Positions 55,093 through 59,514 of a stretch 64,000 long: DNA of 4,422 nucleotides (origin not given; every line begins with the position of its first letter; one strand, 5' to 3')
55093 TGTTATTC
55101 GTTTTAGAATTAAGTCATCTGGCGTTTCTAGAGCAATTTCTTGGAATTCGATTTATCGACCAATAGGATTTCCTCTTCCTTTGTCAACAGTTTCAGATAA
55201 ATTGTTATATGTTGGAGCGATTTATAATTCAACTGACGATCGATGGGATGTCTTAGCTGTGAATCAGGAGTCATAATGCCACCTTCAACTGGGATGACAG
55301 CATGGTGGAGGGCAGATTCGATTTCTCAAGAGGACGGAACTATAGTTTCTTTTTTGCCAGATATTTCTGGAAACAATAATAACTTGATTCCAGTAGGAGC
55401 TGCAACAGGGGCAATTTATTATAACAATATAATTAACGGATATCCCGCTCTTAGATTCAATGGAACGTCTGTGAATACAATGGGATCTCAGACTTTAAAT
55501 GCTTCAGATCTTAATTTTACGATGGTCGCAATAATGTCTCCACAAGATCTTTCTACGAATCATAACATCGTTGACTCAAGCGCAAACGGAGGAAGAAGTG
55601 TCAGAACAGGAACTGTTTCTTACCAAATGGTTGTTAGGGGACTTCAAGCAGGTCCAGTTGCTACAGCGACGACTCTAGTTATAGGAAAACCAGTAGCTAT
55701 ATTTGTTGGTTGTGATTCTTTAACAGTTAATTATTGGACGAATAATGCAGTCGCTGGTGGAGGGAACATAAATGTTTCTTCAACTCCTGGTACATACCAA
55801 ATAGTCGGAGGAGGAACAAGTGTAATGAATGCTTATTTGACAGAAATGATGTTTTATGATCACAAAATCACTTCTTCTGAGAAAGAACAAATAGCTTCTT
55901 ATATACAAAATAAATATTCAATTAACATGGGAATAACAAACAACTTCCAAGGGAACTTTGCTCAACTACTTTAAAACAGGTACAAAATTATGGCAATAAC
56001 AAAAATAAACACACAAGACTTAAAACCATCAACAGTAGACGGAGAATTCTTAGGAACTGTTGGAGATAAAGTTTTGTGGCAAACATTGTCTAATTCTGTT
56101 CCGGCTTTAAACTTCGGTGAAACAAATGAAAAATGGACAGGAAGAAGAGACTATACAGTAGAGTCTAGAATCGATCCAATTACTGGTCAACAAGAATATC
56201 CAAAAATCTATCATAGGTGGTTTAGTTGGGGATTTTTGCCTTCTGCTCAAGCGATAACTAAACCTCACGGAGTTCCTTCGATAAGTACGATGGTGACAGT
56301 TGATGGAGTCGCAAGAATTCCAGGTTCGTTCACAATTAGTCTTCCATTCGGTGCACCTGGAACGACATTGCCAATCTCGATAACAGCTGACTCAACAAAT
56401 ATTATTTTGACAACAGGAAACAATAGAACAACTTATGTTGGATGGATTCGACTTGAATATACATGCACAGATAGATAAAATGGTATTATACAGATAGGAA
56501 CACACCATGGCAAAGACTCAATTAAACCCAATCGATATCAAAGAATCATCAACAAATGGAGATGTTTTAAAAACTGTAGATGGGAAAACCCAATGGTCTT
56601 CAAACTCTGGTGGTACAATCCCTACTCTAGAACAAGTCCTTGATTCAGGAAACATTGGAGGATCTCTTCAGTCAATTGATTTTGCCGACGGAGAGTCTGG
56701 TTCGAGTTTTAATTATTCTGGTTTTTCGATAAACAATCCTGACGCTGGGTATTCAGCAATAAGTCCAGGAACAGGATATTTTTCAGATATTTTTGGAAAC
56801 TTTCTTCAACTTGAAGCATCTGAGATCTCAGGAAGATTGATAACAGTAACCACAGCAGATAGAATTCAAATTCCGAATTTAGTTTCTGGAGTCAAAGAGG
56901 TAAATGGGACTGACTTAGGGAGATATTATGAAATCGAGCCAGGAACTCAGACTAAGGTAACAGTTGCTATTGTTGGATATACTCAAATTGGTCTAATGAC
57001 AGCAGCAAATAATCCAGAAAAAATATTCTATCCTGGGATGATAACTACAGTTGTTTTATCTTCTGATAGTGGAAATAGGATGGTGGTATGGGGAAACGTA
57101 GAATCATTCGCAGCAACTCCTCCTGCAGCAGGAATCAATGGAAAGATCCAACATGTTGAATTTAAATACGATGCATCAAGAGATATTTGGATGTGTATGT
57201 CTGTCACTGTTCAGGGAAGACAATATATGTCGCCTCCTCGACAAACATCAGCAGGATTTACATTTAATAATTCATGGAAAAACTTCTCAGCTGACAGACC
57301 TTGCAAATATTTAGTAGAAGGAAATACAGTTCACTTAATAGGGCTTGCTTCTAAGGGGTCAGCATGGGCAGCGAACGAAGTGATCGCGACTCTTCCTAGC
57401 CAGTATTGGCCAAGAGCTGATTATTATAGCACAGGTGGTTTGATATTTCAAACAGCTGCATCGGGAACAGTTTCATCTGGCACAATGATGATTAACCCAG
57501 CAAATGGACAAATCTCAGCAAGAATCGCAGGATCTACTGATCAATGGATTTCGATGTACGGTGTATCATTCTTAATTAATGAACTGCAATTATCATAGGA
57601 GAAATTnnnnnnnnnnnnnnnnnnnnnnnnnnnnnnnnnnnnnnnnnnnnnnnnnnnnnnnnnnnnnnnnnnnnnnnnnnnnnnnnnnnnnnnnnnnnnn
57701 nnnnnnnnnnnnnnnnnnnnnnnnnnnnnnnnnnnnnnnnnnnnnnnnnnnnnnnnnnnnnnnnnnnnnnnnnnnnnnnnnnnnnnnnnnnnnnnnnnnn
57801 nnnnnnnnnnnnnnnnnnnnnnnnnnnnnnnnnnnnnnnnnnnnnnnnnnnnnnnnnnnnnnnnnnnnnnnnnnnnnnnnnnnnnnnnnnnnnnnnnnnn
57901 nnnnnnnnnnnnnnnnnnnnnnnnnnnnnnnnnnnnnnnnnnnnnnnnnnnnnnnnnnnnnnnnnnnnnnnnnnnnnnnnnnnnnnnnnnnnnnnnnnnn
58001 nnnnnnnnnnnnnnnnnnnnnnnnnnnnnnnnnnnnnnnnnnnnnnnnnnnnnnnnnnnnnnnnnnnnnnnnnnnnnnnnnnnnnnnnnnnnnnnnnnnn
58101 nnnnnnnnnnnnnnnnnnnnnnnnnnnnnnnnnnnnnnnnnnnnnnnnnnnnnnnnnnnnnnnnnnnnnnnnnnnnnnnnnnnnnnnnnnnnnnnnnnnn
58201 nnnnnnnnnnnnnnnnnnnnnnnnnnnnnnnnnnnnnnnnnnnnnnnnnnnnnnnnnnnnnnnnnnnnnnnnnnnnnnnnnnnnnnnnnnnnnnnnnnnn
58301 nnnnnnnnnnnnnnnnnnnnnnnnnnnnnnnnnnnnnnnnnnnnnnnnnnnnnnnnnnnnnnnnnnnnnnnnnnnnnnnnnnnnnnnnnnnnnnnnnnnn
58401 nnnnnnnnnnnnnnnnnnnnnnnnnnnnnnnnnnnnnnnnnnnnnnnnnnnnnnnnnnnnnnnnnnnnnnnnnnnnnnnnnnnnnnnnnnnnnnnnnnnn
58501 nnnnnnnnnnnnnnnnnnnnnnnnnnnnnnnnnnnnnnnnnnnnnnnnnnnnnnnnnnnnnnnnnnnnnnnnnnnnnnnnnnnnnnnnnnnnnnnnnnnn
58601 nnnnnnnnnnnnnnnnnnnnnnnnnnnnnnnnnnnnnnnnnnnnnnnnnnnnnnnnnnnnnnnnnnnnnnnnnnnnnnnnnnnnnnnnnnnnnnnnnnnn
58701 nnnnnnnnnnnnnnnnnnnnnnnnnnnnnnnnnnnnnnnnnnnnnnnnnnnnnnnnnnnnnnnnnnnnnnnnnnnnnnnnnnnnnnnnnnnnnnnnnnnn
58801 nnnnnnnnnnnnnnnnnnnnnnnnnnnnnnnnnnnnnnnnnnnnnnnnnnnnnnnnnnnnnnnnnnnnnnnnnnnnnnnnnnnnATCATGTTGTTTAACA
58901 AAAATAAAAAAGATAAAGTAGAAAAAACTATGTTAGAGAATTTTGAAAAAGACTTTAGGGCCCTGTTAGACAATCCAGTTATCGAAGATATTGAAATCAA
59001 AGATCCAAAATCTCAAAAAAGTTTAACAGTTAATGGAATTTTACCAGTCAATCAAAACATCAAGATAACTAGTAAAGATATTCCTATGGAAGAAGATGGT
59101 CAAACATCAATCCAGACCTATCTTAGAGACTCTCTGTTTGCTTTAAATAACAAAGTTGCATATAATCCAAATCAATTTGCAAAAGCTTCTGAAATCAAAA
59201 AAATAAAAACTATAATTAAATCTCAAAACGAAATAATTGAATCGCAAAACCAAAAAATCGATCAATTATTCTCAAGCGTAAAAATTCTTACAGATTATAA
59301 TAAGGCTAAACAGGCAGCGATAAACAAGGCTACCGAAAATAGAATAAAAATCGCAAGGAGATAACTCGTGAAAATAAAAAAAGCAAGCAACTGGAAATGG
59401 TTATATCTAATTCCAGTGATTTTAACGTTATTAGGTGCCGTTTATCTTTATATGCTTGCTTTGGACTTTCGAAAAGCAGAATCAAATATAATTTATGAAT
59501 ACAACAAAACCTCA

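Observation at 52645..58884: Mosaic family of five paralogous fibre-like proteins with a conserved ~30-aa N-terminal motif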

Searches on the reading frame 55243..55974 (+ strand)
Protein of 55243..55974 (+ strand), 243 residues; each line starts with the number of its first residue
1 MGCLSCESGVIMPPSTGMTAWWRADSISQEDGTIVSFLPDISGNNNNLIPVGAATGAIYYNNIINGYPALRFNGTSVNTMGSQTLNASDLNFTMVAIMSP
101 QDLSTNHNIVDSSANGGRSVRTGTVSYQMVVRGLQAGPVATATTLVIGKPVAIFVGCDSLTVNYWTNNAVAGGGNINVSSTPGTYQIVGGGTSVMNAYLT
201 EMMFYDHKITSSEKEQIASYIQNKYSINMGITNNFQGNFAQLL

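Call 4: search_protein_families(library=phrogs, proteins=[window:55243-55974:+], max_evalue=0.01)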
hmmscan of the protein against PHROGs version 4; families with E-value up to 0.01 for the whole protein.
window:55243-55974:+ (243 aa): 1 family
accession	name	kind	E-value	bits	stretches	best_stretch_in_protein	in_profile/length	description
phrog_10356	-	head and packaging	1.3e-05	24.5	1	18-229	388-626/852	virion structural protein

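Call 5: search_protein_families(library=pfam, proteins=[window:55243-55974:+], max_evalue=0.01)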
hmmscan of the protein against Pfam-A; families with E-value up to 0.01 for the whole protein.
window:55243-55974:+ (243 aa): 0 families

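Call 109: search_dna_similar(query=window:55276-55974:+, collection=phages, mode=protein, max_evalue=0.001, max_rows=12)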
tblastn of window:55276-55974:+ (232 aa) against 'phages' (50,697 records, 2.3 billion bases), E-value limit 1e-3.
No match.

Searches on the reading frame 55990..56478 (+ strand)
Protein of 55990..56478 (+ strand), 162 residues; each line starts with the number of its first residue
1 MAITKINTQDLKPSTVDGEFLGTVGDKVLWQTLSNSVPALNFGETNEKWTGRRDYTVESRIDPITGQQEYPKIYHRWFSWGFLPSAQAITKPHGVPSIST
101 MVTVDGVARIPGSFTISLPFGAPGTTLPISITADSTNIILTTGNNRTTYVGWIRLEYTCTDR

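Call 4: search_protein_families(library=phrogs, proteins=[window:55990-56478:+], max_evalue=0.01)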
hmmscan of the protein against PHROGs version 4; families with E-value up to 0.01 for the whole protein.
window:55990-56478:+ (162 aa): 0 families

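Call 5: search_protein_families(library=pfam, proteins=[window:55990-56478:+], max_evalue=0.01)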
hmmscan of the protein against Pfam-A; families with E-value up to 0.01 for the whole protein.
window:55990-56478:+ (162 aa): 0 families

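Call 105: search_protein_families(library=ncbifam, proteins=[window:55990-56478:+], max_evalue=0.01)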
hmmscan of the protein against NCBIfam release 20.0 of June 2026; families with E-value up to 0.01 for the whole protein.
window:55990-56478:+ (162 aa): 0 families

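Call 112: predict_structure(alignment_id=A7)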
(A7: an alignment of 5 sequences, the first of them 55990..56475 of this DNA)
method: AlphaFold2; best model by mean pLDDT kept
length: 162 residues; sequences in the alignment: 5
mean_pLDDT: 50.0   pTM: 0.26
mean pLDDT of the five models: 50.0, 43.8, 43.0, 41.4, 35.4
residues with pLDDT >= 90: 0; 70-90: 32; 50-70: 28; < 50: 102
segments of 3 or more residues with pLDDT < 50: 35-59, 70-127, 148-162
pLDDT, mean of each block of 10 residues (from residue 1): 74 84 84 52 36 40 55 37 31 34 38 42 46 56 56 38 30
secondary structure, 60 per line:
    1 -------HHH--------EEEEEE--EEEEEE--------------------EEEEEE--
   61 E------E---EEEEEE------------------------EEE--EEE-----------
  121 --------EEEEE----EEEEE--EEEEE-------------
elements in order: E19-24 E27-32 E53-58 E72-77 E102-104 E107-109 E129-133 E138-142 E145-149

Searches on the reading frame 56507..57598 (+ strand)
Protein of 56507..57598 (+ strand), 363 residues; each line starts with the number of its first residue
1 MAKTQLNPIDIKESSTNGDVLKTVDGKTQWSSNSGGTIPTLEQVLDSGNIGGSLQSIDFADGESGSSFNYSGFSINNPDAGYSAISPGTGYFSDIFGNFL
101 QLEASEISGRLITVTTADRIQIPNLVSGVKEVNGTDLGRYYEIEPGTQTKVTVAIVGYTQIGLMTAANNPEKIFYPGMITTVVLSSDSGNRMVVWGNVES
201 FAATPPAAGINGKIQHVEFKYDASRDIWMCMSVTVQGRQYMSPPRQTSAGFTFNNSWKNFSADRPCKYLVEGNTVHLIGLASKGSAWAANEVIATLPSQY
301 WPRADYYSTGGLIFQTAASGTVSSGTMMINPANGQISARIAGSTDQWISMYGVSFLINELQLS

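Call 4: search_protein_families(library=phrogs, proteins=[window:56507-57598:+], max_evalue=0.01)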
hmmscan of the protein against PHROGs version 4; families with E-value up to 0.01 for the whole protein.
window:56507-57598:+ (363 aa): 4 families
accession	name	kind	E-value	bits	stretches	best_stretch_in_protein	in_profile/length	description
phrog_9468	-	unknown function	0.00037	21.4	1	242-344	14-111/127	-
phrog_3639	-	tail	0.00093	19.4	1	248-341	369-456/474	minor tail protein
phrog_13022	-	unknown function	0.0011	18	1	252-358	835-932/933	-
phrog_3285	-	tail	0.0012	18.7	1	166-330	321-455/491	minor tail protein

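Call 5: search_protein_families(library=pfam, proteins=[window:56507-57598:+], max_evalue=0.01)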
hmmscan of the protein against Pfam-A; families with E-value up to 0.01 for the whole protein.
window:56507-57598:+ (363 aa): 0 families

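Call 19: find_related_loci(query=window:56507-57598:+, collection=viral_contigs, flank=10000)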
Query window:56507-57598:+ (363 aa) in viral_contigs; peptide patterns used: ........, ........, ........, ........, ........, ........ (x = any residue, [..] = any of these).
11 stretches matched a pattern; 1 encode a relative of the query (tblastn E <= 1e-3); 1 distinct loci.
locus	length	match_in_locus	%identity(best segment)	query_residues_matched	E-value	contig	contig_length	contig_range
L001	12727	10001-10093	58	1-31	2e-7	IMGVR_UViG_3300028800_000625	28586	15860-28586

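Call 30: list_cluster_members(proteins=[P0001, window:56507-57598:+, window:54860-55276:+, window:55990-56478:+, window:53732-54784:+, window:52645-53718:+])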
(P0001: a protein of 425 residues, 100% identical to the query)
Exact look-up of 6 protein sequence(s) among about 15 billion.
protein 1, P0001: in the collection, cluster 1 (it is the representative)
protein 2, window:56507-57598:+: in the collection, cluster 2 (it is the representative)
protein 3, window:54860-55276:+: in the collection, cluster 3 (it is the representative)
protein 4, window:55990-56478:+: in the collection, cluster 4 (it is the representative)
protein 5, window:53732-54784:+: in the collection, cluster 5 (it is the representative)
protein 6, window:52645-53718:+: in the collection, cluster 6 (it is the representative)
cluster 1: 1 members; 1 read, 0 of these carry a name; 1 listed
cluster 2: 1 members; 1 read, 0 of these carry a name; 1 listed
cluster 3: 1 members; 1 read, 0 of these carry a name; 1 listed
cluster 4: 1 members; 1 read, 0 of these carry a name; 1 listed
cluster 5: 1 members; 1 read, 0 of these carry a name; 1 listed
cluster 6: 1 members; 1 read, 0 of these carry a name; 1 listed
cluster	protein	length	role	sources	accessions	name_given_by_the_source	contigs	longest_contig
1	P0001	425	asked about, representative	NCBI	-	-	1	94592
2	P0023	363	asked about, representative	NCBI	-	-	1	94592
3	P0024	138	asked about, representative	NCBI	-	-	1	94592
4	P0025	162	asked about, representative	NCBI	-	-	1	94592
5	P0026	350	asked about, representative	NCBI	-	-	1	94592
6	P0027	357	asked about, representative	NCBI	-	-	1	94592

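Call 42: search_solved_structures(query=window:56507-57598:+, max_evalue=1, show_alignments=1)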
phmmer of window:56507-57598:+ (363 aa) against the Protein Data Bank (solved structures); distinct sequences matched with E-value up to 1: 0.

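Call 63: search_dna_similar(query=window:56507-57598:+, collection=phages, mode=protein, max_evalue=0.01, max_rows=15)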
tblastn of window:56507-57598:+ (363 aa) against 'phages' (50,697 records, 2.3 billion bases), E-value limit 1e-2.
No match.

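Call 105: search_protein_families(library=ncbifam, proteins=[window:56507-57598:+], max_evalue=0.01)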
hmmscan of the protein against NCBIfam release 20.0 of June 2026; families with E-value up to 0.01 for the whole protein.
window:56507-57598:+ (363 aa): 0 families

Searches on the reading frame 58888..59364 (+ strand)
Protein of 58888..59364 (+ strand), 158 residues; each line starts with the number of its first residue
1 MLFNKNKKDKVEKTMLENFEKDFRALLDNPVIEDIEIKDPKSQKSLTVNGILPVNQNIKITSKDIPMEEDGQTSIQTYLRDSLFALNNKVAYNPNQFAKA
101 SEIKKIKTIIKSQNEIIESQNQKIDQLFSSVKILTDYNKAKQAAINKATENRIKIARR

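Call 4: search_protein_families(library=phrogs, proteins=[window:58888-59364:+], max_evalue=0.01)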
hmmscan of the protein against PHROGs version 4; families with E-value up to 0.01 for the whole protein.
window:58888-59364:+ (158 aa): 2 families
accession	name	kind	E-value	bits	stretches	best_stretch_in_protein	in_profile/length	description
phrog_2589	-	tail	0.0011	16.4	1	75-147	1311-1385/3686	tail protein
phrog_1663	-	DNA, RNA and nucleotide metabolism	0.0063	16.7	1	59-148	213-300/303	dCTP deaminase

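Call 5: search_protein_families(library=pfam, proteins=[window:58888-59364:+], max_evalue=0.01)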
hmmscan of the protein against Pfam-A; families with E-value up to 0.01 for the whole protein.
window:58888-59364:+ (158 aa): 0 families
